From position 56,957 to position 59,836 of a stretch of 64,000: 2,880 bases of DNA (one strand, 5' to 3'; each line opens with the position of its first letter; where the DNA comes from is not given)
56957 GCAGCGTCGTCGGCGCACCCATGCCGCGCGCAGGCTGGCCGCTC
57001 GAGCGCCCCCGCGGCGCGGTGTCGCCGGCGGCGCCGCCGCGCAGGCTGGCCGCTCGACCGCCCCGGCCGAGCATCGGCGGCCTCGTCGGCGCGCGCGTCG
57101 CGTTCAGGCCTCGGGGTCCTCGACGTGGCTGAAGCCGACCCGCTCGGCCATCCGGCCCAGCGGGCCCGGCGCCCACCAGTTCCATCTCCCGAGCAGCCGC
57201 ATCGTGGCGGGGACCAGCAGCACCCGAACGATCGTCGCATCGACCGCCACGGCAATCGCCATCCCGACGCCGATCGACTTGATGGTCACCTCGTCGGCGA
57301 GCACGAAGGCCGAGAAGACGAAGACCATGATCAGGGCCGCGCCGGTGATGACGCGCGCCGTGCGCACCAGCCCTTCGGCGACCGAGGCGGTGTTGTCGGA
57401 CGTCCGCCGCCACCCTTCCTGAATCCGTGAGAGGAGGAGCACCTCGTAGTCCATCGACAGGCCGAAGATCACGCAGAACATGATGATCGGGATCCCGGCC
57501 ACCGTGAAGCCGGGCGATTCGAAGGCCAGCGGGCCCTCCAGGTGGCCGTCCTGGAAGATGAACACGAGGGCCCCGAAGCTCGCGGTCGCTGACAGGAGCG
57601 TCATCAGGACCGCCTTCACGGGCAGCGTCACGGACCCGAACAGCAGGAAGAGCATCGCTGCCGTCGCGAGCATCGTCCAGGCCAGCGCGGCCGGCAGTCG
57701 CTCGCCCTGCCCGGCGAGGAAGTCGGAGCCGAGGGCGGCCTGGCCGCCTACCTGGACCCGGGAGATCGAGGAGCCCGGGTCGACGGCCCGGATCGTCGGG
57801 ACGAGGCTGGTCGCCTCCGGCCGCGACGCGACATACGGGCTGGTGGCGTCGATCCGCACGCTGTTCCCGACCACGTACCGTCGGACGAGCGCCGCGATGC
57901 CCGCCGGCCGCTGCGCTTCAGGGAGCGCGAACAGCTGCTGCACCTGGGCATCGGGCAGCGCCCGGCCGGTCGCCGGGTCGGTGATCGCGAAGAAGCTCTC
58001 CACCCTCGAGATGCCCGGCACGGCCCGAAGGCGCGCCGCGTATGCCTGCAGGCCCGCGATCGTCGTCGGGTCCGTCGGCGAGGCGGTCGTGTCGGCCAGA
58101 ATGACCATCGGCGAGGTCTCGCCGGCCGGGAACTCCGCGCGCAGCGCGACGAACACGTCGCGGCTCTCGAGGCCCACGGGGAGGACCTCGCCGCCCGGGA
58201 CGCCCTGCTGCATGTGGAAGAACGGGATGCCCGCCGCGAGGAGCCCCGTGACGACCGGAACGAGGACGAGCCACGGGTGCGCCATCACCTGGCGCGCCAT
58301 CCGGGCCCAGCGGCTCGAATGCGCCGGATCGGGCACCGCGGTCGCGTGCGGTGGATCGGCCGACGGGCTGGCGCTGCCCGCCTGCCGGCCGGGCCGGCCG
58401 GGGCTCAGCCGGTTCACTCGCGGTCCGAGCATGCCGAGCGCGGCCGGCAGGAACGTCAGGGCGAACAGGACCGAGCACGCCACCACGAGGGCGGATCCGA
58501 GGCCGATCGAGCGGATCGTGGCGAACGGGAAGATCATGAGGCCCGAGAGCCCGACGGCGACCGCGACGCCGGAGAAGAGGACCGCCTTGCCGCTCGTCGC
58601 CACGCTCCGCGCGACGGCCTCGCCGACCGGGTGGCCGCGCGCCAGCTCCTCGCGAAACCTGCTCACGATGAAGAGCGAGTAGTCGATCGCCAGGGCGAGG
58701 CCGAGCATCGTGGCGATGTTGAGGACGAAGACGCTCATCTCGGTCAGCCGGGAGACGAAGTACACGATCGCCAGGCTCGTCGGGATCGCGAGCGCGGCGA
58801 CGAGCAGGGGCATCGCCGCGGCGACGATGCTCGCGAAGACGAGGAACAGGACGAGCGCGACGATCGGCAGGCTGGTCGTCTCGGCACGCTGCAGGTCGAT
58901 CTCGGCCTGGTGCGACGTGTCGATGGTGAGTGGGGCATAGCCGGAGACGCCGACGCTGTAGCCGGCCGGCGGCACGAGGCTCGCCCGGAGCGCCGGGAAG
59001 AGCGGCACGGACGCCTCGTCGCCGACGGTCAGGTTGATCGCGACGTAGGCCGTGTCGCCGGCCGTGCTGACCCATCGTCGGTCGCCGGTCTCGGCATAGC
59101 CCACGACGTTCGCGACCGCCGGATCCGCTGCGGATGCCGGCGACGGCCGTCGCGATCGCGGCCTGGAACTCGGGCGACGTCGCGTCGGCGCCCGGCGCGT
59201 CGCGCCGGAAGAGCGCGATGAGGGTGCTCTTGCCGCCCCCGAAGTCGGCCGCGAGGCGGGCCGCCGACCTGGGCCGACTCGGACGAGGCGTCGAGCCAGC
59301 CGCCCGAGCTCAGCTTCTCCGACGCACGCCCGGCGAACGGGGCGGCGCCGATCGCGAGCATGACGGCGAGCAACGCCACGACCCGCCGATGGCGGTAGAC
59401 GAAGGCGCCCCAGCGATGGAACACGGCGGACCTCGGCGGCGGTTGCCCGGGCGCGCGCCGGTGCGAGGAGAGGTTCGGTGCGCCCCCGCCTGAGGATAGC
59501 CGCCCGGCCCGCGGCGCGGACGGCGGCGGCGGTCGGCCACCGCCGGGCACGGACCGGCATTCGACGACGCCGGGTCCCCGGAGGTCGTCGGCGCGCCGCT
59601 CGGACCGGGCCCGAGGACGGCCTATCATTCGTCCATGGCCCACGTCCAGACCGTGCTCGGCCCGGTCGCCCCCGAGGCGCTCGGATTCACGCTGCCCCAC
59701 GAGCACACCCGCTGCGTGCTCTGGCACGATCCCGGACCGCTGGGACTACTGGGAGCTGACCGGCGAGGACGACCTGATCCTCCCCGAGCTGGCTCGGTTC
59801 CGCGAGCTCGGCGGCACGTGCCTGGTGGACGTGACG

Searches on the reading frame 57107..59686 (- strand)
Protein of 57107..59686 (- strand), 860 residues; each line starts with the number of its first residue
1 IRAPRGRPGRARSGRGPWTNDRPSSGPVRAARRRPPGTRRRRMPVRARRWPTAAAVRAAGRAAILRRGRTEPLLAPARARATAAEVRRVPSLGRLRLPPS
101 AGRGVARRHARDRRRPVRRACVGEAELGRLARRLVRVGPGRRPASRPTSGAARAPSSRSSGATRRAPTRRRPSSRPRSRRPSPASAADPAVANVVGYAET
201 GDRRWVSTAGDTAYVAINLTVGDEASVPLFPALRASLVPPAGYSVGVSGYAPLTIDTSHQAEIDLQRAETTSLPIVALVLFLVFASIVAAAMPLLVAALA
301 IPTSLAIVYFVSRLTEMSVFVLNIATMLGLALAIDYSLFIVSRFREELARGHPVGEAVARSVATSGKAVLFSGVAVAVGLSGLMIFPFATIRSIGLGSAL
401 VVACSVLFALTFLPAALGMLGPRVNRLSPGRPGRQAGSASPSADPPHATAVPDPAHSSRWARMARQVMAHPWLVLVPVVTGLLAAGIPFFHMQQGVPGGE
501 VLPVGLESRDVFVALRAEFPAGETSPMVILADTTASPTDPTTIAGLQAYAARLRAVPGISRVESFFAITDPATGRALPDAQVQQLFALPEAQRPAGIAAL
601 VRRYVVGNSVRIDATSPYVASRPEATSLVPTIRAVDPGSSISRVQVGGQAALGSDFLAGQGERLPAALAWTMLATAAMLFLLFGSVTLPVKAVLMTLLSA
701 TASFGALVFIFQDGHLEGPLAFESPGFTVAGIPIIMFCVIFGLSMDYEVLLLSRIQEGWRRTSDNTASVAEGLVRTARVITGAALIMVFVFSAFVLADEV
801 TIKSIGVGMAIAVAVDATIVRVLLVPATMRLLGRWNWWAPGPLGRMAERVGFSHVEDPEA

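Call 7: search_protein_families(library=pfam, proteins=[window:57107-59686:-], max_evalue=0.0001)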
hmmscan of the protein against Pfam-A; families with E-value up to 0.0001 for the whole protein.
window:57107-59686:- (860 aa): 1 family
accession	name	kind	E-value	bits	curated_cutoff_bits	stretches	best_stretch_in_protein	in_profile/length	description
PF03176.21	MMPL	-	5e-72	243.1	20.5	2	195-471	68-330/333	MMPL family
